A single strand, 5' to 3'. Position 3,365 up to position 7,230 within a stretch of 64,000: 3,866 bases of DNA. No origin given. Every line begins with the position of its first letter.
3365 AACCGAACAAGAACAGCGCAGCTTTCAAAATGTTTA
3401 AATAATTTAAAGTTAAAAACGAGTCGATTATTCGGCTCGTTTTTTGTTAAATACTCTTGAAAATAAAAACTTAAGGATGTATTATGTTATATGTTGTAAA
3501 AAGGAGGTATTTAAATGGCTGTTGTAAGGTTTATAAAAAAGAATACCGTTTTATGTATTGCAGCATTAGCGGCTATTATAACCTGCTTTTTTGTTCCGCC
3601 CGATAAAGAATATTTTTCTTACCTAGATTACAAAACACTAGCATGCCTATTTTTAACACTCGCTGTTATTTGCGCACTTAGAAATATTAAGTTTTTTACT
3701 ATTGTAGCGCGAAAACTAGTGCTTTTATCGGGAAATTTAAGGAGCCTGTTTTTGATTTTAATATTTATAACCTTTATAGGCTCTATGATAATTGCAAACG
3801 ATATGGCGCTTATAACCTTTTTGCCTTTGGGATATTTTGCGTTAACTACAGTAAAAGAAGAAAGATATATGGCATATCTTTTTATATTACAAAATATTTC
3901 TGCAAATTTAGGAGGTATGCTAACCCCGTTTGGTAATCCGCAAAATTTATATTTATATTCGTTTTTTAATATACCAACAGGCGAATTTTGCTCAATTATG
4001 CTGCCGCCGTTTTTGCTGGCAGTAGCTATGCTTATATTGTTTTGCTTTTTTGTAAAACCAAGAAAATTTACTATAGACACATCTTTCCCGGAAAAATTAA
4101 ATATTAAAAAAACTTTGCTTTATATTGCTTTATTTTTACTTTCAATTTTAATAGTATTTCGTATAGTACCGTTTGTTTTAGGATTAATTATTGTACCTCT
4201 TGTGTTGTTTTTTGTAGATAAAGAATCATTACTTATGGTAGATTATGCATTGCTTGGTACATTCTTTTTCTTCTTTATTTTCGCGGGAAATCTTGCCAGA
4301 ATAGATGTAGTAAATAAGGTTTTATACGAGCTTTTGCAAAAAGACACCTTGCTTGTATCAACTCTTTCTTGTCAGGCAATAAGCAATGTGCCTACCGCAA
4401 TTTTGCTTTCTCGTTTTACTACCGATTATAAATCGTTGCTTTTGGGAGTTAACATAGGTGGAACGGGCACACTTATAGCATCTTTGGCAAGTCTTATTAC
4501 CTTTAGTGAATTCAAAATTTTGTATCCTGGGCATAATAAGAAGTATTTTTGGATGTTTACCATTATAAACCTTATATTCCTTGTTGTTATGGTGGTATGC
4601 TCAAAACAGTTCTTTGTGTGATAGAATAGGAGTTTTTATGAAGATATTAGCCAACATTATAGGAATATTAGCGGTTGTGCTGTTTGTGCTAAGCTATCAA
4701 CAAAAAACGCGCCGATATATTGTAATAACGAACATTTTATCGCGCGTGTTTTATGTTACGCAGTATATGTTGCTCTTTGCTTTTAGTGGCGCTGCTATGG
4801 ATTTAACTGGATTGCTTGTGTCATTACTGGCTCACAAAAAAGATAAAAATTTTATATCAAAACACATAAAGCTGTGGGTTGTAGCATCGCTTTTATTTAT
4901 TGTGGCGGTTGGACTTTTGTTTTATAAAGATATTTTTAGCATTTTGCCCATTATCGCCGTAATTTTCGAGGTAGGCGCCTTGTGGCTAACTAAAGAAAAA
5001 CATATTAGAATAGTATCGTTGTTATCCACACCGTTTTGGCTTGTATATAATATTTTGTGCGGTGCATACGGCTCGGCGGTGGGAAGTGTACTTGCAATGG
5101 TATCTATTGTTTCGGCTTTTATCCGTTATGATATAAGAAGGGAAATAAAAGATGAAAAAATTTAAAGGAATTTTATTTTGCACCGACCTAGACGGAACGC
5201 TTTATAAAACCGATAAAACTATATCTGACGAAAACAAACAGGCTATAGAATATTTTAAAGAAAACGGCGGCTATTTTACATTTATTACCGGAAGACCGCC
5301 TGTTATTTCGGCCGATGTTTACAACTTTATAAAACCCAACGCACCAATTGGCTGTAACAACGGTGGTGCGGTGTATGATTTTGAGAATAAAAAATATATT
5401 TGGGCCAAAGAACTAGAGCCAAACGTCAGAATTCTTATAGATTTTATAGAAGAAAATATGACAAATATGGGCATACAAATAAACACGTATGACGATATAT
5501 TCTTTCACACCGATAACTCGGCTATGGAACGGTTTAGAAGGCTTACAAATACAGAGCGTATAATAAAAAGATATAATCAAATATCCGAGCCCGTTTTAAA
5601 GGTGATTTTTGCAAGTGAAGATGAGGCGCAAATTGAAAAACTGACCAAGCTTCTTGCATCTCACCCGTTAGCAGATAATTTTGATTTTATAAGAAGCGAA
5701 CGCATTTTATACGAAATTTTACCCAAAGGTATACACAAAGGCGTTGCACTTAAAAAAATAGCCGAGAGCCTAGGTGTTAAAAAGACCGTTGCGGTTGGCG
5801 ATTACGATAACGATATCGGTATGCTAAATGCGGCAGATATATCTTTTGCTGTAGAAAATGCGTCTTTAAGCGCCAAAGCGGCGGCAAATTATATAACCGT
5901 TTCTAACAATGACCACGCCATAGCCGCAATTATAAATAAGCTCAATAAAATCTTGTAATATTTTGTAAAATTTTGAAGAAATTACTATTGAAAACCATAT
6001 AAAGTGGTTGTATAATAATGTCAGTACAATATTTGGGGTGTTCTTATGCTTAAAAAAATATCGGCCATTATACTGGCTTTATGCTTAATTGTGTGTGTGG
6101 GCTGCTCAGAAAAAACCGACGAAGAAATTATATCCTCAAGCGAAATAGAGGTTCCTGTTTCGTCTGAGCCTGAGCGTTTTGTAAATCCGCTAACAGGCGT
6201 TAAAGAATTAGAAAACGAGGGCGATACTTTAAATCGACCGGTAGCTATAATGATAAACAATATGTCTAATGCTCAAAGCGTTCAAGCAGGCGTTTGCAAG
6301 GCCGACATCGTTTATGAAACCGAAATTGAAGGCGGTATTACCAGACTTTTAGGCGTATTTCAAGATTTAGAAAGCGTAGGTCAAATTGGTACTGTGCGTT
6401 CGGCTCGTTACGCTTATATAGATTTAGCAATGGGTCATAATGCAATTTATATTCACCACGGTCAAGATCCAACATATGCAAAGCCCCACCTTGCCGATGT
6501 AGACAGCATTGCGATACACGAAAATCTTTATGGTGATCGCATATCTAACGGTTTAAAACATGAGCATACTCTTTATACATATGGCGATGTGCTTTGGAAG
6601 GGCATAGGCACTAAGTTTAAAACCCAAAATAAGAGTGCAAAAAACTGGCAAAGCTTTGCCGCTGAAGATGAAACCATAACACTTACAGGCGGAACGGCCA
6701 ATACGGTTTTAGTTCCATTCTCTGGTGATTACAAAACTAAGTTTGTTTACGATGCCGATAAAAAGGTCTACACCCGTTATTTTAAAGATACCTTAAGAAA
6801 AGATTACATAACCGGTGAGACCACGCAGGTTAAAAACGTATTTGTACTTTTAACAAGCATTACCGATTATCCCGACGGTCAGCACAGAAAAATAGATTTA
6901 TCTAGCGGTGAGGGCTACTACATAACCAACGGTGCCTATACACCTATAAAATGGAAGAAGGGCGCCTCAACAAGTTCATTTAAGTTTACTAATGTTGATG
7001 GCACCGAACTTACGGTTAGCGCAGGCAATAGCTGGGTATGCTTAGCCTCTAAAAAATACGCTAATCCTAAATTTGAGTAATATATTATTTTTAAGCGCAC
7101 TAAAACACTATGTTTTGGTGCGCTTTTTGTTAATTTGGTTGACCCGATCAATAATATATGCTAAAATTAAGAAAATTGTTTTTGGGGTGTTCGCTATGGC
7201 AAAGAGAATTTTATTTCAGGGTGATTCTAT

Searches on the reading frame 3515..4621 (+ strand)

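Call 70: search_protein_families(library=pfam, proteins=[window:3515-4621:+], max_evalue=0.00001)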
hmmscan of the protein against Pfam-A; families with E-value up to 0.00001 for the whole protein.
window:3515-4621:+ (368 aa): 1 family
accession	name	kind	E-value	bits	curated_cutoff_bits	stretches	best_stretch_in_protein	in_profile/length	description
PF03600.22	CitMHS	-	1.5e-24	87.2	31.9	1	12-298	14-310/336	Citrate transporter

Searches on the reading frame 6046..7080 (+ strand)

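Call 70: search_protein_families(library=pfam, proteins=[window:6046-7080:+], max_evalue=0.00001)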
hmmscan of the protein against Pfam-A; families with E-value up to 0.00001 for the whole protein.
window:6046-7080:+ (344 aa): 2 families
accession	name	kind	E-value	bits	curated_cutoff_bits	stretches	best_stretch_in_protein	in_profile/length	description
PF11258.13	DUF3048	-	7.3e-33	114.2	25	1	49-189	1-144/148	Protein of unknown function (DUF3048) N-terminal domain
PF17479.7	DUF3048_C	-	1.1e-23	84.2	25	1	223-331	3-114/114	Protein of unknown function (DUF3048) C-terminal domain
